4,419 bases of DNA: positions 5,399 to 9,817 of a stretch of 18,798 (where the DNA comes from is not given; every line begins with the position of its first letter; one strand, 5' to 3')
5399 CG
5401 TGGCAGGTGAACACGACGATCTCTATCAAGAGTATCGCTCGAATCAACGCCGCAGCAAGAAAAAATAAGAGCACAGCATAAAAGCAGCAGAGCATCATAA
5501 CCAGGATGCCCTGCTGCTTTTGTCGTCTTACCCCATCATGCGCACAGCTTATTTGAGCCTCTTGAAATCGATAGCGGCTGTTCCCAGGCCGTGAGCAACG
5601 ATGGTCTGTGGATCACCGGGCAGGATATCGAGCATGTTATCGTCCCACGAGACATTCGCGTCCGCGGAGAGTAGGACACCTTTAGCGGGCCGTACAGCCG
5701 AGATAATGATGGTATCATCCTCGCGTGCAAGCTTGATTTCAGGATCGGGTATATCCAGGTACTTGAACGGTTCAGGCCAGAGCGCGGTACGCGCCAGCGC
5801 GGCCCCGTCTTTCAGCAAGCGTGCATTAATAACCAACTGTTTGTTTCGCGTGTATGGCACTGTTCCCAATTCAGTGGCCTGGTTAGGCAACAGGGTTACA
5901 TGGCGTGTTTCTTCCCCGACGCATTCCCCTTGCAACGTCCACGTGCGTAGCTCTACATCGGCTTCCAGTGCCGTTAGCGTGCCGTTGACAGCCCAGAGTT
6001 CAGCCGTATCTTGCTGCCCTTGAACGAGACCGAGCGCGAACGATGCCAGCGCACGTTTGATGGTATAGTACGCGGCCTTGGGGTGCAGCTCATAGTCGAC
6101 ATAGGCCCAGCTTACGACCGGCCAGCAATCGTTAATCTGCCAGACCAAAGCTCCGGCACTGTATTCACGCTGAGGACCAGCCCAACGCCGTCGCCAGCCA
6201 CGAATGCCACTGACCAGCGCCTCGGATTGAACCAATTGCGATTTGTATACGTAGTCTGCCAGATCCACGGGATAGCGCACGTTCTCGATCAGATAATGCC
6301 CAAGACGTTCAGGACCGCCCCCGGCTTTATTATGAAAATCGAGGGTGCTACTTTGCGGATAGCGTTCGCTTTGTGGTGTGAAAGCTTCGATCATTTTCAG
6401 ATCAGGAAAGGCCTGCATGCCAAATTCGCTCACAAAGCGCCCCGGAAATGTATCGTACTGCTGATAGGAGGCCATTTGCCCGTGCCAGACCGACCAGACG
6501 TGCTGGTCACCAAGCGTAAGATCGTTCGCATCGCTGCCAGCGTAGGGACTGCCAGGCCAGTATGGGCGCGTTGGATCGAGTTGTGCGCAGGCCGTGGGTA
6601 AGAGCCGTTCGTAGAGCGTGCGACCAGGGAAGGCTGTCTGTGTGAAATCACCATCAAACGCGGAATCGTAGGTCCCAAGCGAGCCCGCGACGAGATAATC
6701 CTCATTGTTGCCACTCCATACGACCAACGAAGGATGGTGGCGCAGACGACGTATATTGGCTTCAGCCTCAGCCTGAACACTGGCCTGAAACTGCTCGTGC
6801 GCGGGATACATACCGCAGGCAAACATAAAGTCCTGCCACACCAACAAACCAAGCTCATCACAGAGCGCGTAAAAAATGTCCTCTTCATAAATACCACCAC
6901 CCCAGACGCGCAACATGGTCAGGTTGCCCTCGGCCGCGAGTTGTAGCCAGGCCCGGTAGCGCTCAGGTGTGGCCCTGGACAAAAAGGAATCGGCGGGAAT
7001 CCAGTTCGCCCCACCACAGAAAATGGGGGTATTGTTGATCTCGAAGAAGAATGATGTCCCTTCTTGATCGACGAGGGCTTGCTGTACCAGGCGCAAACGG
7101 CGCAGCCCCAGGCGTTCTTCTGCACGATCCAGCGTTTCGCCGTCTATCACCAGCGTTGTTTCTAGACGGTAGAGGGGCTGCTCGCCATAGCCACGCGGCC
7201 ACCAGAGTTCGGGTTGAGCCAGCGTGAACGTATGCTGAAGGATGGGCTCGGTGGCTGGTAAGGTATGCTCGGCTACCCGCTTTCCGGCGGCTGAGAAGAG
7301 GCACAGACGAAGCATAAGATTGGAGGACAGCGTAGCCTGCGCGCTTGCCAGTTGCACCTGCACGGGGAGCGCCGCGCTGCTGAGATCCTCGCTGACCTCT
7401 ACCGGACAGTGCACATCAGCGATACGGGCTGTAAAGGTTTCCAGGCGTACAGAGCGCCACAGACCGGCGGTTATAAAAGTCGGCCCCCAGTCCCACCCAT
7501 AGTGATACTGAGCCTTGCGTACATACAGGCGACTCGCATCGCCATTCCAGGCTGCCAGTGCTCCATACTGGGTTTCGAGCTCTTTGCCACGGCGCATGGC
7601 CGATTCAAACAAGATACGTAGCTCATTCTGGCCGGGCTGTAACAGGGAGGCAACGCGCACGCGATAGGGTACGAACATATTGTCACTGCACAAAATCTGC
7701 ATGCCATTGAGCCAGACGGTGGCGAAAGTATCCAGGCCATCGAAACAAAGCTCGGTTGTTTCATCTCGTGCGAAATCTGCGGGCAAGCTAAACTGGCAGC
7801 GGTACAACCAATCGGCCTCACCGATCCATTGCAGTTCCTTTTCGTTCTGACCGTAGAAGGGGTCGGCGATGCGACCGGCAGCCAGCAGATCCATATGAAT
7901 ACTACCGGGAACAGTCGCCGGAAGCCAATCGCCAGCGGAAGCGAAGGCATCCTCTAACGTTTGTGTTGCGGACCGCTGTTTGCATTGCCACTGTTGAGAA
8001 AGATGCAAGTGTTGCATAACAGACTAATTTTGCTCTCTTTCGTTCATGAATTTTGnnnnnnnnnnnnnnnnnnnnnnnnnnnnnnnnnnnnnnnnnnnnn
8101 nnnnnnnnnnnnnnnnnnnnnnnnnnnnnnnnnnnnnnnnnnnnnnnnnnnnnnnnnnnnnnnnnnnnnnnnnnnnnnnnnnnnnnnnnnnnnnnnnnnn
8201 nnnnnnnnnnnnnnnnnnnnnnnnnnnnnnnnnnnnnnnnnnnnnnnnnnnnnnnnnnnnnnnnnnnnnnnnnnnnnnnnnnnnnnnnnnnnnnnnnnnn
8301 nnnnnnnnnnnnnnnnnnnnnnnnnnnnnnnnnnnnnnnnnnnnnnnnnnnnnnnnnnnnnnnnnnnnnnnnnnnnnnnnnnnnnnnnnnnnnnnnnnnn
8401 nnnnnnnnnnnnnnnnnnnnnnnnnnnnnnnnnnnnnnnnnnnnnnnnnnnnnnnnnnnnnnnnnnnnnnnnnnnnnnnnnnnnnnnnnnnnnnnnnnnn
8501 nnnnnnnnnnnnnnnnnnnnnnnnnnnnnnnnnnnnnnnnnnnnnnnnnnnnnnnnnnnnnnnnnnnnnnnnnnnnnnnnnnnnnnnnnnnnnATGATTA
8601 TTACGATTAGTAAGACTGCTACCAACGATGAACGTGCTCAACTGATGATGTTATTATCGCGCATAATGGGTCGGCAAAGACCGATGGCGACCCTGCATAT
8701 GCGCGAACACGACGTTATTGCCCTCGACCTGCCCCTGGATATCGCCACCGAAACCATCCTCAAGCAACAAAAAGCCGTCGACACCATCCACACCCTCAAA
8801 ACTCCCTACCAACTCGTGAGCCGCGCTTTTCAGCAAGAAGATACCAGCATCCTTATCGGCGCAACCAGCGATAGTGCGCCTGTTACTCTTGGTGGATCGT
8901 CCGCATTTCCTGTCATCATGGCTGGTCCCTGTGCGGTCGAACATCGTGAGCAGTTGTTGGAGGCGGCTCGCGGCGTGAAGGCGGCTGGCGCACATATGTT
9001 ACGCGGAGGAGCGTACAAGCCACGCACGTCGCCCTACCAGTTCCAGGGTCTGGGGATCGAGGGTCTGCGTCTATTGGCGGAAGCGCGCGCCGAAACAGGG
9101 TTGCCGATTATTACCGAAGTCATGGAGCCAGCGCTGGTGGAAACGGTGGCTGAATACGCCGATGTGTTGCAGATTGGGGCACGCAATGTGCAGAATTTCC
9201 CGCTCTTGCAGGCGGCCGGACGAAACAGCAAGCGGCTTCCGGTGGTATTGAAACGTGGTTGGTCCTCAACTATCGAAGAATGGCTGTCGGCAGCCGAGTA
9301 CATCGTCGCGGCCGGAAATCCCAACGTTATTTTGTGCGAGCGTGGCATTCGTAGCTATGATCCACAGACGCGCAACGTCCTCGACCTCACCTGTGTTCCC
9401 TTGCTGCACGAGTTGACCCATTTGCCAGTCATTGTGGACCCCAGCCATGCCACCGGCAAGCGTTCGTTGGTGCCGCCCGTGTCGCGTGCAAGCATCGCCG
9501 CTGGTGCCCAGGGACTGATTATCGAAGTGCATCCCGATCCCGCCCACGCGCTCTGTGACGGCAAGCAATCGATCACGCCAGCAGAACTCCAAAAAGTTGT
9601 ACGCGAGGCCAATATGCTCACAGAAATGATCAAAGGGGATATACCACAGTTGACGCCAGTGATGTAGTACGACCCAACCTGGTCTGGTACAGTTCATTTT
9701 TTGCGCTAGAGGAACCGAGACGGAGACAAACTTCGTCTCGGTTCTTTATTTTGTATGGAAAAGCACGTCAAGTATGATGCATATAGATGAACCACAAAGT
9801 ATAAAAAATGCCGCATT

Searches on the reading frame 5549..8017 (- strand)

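Call 92: search_protein_families(library=pfam, proteins=[window:5549-8017:-], max_evalue=0.001)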
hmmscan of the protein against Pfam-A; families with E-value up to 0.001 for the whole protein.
window:5549-8017:- (822 aa): 5 families
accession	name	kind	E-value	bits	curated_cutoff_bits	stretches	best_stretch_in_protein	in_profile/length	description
PF22666.2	Glyco_hydro_2_N2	-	5.6e-64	215.6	27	1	10-188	1-167/167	Glycosyl hydrolase 2 galactose-binding domain-like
PF17786.7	Mannosidase_ig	-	4.8e-16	59.5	23.4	1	671-753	2-91/91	Mannosidase Ig/CBM-like domain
PF00703.27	Glyco_hydro_2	-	6e-12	46.8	23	1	197-306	1-109/109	Glycosyl hydrolases family 2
PF17753.7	Ig_mannosidase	-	1.1e-06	28.7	22.6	1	757-808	2-58/81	Ig-fold domain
PF02837.24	Glyco_hydro_2_N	-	0.00015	22.2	28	1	71-135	68-131/169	Glycosyl hydrolases family 2, sugar binding domain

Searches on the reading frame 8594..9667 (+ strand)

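Call 5: search_protein_families(library=pfam, proteins=[window:8594-9667:+], max_evalue=0.01)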
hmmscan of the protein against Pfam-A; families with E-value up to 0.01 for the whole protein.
window:8594-9667:+ (357 aa): 3 families
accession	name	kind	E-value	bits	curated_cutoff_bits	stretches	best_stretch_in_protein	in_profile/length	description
PF00793.26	DAHP_synth_1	-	2.5e-78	263.1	25.5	1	98-346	11-268/270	DAHP synthetase I family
PF03102.20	NeuB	-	2.8e-06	27.4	22.1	1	153-346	53-236/241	NeuB family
PF00205.28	TPP_enzyme_M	-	0.00071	19.7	30.4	0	104-165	12-75/137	Thiamine pyrophosphate enzyme, central domain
